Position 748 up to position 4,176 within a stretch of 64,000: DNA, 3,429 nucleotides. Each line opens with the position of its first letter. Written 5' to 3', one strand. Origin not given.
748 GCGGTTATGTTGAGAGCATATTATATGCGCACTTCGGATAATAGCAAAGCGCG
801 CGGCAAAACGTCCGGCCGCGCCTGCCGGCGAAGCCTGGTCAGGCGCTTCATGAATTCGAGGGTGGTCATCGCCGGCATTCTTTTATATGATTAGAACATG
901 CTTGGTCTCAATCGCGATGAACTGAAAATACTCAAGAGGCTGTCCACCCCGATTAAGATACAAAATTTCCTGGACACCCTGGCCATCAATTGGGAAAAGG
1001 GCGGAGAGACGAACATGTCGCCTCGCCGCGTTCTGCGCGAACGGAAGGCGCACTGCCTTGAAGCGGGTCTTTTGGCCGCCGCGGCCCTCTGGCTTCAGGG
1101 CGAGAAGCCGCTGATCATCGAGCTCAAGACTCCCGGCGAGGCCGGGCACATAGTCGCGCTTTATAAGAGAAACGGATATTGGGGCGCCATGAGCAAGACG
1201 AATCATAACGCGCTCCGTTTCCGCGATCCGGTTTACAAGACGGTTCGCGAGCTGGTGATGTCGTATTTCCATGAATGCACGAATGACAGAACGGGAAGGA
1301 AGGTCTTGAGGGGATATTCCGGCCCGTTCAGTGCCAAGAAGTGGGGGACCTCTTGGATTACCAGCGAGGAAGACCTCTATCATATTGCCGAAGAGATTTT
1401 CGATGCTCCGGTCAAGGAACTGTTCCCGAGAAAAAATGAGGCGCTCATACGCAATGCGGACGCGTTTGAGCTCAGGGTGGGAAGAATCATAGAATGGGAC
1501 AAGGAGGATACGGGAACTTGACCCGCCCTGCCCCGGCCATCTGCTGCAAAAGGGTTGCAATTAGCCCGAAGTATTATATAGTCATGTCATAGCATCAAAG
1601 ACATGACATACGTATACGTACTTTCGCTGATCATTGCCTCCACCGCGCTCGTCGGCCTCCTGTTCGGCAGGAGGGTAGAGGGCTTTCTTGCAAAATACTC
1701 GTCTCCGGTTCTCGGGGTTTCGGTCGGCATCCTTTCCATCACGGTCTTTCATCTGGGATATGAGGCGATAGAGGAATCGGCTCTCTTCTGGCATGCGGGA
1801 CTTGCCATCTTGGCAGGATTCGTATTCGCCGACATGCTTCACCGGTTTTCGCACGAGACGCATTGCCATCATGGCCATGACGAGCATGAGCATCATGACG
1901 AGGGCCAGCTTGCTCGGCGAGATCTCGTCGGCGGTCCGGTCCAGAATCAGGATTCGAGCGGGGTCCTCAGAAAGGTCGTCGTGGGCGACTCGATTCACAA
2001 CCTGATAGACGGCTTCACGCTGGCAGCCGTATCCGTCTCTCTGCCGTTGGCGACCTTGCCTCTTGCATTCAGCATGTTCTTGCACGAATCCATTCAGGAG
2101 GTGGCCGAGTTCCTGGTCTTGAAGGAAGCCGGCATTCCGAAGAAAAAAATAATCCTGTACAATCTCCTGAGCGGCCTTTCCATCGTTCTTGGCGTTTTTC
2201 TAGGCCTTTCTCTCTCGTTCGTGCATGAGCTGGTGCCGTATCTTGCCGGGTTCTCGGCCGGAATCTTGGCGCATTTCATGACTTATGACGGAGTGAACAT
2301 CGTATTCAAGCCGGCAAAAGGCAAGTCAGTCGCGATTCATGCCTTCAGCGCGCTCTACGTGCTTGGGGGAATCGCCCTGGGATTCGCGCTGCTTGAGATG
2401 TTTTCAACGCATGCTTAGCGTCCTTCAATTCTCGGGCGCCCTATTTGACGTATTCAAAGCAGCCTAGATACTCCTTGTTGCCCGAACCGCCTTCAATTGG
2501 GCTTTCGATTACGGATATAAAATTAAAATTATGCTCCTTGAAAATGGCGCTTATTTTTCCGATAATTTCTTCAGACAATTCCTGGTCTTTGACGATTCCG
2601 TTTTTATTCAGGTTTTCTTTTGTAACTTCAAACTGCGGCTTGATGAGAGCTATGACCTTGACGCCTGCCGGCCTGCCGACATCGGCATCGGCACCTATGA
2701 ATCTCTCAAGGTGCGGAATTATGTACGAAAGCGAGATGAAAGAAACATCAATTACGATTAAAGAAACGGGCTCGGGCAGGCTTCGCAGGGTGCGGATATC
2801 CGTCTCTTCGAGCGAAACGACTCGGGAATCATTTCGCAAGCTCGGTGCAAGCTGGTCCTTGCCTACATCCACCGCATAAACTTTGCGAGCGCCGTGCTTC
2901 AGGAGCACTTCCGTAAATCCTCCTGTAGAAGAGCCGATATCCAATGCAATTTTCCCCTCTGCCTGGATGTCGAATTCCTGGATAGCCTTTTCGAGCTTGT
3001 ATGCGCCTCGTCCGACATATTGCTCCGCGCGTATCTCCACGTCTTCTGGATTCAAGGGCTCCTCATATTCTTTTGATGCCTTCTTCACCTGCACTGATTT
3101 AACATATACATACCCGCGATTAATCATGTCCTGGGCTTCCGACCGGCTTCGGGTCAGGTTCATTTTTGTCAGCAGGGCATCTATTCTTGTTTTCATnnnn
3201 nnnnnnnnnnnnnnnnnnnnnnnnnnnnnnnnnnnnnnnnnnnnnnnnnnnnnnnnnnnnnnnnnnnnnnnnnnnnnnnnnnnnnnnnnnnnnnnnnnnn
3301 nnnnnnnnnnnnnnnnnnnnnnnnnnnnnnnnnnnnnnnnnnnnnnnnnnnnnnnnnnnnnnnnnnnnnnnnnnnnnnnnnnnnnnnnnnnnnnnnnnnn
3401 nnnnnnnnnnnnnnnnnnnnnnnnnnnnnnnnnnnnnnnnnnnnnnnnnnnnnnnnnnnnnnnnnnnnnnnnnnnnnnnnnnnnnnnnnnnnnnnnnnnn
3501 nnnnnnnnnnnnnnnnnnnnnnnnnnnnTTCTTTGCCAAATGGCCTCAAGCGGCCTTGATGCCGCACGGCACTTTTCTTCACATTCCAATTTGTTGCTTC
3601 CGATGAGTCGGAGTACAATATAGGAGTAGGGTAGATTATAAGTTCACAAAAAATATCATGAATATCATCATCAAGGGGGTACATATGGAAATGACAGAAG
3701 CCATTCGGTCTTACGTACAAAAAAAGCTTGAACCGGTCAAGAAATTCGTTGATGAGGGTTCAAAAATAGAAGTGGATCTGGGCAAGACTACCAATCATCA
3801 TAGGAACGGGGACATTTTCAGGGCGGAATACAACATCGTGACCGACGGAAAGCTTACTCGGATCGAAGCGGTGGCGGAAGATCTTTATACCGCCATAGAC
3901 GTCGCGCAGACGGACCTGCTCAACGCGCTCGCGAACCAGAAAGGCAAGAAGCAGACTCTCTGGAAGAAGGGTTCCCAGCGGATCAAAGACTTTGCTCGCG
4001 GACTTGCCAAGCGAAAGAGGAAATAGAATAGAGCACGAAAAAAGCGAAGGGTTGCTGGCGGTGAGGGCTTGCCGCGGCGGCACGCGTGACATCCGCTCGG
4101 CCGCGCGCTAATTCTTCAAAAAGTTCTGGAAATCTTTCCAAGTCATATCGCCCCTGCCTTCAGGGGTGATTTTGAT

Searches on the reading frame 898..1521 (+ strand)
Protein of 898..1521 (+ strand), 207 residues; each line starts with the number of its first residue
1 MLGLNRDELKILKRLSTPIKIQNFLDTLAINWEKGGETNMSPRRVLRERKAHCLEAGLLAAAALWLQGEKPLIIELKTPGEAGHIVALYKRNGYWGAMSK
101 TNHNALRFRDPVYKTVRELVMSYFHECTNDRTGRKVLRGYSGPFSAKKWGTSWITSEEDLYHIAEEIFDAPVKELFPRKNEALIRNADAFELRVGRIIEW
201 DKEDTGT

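Call 26: search_protein_families(library=pfam, proteins=[window:898-1521:+], max_evalue=1)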
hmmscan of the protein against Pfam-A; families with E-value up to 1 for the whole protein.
window:898-1521:+ (207 aa): 0 families

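Call 27: search_solved_structures(query=window:898-1521:+, max_evalue=10, show_alignments=2)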
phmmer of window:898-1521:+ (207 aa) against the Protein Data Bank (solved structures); distinct sequences matched with E-value up to 10: 4.
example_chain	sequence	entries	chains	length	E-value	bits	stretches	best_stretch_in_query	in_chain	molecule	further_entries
7ob6_A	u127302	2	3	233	1.1e-49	172.1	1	4-206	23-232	CPR-C4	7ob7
7pjo_AAA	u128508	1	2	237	1.2e-49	172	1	4-206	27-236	CPR-C4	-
4wog_A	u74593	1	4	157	1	12.2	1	93-128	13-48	Frutalin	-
3p8s_A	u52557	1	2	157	1.9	11.3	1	93-127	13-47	Jacalin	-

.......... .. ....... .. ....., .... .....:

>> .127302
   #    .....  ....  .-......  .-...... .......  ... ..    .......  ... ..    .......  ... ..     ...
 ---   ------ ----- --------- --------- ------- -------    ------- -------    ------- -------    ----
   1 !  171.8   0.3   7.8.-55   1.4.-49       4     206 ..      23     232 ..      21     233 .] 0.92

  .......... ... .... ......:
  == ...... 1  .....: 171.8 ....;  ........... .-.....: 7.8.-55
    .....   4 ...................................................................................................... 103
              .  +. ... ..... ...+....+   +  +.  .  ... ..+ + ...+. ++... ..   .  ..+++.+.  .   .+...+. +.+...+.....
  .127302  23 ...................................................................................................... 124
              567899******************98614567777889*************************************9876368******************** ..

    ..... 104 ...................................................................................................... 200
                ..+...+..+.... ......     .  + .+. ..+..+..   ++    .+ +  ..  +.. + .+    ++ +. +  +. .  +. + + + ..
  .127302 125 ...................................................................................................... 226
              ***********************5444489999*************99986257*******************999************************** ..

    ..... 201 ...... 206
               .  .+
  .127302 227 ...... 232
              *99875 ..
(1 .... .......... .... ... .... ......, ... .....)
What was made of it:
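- On CPR-C4 / vasohibin-like cysteine proteases (neighbour gene 898..1521): E=1e-49 over residues 4-206 (call 27).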

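Call 35: find_related_loci(query=A2, collection=metagenome_contigs, flank=8000)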
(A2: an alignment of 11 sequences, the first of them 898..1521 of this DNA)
Query A2 (207 aa) in metagenome_contigs; peptide patterns used: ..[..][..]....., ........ (x = any residue, [..] = any of these).
600 stretches matched a pattern (row limit reached: there are more); 594 encode a relative of the query (tblastn E <= 1e-3); the best 80 are kept; 80 distinct loci.
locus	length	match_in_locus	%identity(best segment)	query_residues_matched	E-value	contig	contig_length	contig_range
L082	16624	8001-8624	60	1-207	2e-84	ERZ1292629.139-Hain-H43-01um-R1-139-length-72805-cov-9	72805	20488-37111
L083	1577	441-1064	59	1-207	2e-88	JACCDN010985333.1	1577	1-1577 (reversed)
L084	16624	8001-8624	58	1-207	2e-81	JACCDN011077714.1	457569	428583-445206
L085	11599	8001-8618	57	2-207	2e-79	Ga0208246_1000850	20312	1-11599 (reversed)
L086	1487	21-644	63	1-207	1e-83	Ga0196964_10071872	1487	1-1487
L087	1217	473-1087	60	4-207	2e-83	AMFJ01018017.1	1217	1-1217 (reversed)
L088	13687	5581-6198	57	3-207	8e-78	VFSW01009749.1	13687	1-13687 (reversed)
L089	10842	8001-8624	57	1-207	3e-77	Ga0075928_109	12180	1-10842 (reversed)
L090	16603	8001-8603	58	1-200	3e-77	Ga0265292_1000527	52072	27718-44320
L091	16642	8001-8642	62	2-207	5e-82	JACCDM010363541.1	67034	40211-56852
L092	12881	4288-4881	58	11-207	2e-75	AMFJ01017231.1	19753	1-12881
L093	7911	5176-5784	57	1-202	2e-74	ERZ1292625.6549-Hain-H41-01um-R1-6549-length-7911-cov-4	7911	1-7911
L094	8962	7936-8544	56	3-205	2e-73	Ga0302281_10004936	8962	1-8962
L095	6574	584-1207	56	1-207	3e-73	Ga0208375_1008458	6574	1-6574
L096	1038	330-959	53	1-207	5e-78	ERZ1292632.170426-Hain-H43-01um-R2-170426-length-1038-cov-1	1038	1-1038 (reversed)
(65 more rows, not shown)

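Call 36: find_homologous_proteins(query=window:898-1521:+, max_evalue=0.00001)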
Query window:898-1521:+ (207 aa): 2798 proteins with E <= 0.00001 among 3069 candidates; the best 120 are listed.
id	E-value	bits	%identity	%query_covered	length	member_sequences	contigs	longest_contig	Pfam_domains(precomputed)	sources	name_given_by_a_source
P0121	5.5e-137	472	100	100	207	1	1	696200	-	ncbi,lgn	-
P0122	1.5e-114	399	83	100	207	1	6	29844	-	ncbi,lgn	ncbi:MAG TPA: hypothetical protein VGE62_00535 [Candidatus Paceibacterota bacterium]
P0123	1.1e-103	363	75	100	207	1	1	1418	-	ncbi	-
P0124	5.4e-100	351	71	100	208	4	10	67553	-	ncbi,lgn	-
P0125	5.1e-99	348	72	100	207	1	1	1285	-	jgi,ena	-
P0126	1.3e-97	344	70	100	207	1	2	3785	-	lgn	-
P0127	8.0e-97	341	71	100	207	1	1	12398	-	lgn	-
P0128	1.1e-96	340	70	100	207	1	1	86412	-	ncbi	-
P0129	1.6e-96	340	72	99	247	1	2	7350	-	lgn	-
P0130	9.4e-96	337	69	100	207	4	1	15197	-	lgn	-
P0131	1.7e-95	337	69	100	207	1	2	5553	-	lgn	-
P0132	2.0e-94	333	68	100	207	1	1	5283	-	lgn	-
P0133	2.5e-93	329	66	100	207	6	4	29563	-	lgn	-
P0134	6.8e-93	328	66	100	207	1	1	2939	-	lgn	-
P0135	9.9e-93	328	67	100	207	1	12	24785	-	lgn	-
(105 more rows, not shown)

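Call 57: search_protein_families(library=padloc, proteins=[window:898-1521:+], max_evalue=0.01)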
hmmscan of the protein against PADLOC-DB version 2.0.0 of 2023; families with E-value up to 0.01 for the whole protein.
window:898-1521:+ (207 aa): 0 families

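Call 58: search_protein_families(library=phrogs, proteins=[window:898-1521:+], max_evalue=0.01)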
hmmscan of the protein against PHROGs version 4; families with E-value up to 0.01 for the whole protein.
window:898-1521:+ (207 aa): 0 families

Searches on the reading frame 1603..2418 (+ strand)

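Call 26: search_protein_families(library=pfam, proteins=[window:1603-2418:+], max_evalue=1)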
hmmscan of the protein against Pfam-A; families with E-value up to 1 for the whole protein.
window:1603-2418:+ (271 aa): 3 families
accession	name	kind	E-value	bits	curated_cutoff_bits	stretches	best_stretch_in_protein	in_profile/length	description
PF02535.28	Zip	-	3.4e-15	56.5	35.1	1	84-259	142-318/323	ZIP Zinc transporter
PF18910.5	DUF5665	-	0.039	14.4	27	1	180-204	2-26/56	Domain of unknown function (DUF5665)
PF13886.12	TM7S3_TM198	-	0.66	10.1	29.2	1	180-263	46-122/199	TM7S3/TM198-like domain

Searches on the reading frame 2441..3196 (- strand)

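Call 26: search_protein_families(library=pfam, proteins=[window:2441-3196:-], max_evalue=1)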
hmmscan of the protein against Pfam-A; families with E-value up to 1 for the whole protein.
window:2441-3196:- (251 aa): 8 families
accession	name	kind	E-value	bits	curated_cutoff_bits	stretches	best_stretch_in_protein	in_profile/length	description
PF01728.25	FtsJ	-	1.5e-43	149.2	24.1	1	60-248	1-180/181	FtsJ-like methyltransferase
PF13649.12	Methyltransf_25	-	0.00012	23.2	27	1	85-150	2-71/97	Methyltransferase domain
PF01479.30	S4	-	0.00017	21.7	22.8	1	4-41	2-39/48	S4 domain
PF08241.18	Methyltransf_11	-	0.0017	19.4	21.2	1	85-148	1-65/95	Methyltransferase domain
PF13489.12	Methyltransf_23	-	0.0096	16.1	27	1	65-118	6-59/164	Methyltransferase domain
PF22421.1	SYY_C-terminal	-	0.031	14.6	27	1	4-44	20-60/83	Tyrosine--tRNA ligase SYY-like C-terminal domain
PF08242.18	Methyltransf_12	-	0.078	14.2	30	1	85-134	1-53/98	Methyltransferase domain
PF18829.7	Importin_rep_6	-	0.59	10.9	23.9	1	199-231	66-98/110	Importin repeat 6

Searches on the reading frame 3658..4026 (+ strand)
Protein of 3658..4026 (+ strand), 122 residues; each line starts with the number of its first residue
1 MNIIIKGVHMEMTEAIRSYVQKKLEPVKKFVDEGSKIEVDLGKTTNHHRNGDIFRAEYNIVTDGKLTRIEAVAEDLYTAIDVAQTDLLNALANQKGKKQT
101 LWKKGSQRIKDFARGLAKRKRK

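Call 26: search_protein_families(library=pfam, proteins=[window:3658-4026:+], max_evalue=1)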
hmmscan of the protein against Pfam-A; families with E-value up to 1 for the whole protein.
window:3658-4026:+ (122 aa): 3 families
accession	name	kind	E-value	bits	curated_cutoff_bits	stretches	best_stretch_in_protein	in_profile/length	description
PF02482.25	Ribosomal_S30AE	-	1.9e-14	54.5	23.7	1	3-98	1-87/88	Sigma 54 modulation protein / S30EA ribosomal protein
PF01247.24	Ribosomal_L35Ae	-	0.046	14.3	27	1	5-59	24-80/95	Ribosomal protein L35Ae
PF00067.27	p450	-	0.13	11.4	22.8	1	9-121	112-228/462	Cytochrome P450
